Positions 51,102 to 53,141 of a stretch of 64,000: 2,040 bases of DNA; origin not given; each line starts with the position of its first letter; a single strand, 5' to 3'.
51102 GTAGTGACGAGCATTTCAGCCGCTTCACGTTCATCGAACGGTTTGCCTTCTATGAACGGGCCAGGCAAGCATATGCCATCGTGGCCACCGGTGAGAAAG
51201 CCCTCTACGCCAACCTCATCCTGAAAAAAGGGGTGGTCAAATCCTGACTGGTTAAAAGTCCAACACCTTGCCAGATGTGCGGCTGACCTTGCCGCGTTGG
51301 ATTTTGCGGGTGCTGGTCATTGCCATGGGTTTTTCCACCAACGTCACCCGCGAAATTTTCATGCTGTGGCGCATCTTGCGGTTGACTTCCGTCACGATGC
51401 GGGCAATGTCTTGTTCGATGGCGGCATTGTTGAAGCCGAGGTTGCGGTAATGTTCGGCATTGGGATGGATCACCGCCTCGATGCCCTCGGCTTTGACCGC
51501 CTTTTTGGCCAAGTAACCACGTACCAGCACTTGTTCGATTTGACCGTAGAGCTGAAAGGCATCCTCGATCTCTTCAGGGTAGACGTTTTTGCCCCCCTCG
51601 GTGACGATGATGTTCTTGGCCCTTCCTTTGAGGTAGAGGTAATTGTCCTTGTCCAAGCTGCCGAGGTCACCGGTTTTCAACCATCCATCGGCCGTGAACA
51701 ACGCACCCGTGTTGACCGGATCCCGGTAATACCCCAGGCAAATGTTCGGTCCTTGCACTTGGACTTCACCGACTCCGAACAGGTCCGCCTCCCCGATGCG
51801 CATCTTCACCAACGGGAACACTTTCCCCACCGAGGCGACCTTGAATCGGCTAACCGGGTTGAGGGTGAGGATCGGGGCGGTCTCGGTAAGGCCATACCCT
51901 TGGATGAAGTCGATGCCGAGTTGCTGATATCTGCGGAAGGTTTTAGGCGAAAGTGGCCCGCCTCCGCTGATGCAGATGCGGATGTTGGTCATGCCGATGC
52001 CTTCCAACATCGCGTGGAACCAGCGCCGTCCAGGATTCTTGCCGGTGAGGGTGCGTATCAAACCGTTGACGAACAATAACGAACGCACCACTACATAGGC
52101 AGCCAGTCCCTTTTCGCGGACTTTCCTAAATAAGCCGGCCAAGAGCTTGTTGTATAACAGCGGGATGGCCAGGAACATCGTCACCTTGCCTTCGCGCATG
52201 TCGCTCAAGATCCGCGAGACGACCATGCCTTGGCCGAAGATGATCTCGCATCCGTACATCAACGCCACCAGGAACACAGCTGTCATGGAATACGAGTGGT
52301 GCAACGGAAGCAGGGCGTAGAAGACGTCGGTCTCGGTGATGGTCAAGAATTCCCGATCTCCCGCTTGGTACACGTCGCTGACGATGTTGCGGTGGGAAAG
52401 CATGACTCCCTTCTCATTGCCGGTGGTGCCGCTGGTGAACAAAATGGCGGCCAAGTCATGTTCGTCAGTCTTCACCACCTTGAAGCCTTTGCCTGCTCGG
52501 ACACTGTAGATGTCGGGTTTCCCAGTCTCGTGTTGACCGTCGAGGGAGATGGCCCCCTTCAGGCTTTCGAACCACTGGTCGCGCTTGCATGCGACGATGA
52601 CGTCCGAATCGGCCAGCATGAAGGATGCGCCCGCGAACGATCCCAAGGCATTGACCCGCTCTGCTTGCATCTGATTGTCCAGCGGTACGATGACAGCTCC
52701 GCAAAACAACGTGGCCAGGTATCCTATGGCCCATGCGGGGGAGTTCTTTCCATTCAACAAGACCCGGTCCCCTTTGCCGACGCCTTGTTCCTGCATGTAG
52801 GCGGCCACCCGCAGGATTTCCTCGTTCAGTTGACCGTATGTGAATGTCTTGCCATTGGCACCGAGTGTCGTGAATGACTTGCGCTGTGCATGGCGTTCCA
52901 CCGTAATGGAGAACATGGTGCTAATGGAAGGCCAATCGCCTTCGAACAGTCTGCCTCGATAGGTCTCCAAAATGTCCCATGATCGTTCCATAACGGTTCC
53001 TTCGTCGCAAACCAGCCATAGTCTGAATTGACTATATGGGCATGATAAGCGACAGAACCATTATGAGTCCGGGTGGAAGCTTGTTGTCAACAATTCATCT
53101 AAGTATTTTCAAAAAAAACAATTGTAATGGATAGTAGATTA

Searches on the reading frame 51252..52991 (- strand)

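Call 75: search_protein_families(library=pfam, proteins=[window:51252-52991:-], max_evalue=0.00001)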
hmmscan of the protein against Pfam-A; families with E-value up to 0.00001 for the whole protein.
window:51252-52991:- (579 aa): 1 family
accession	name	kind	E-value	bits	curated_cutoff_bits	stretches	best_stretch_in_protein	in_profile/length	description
PF00501.34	AMP-binding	-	7.3e-73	246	29.9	1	32-422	6-384/384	AMP-binding enzyme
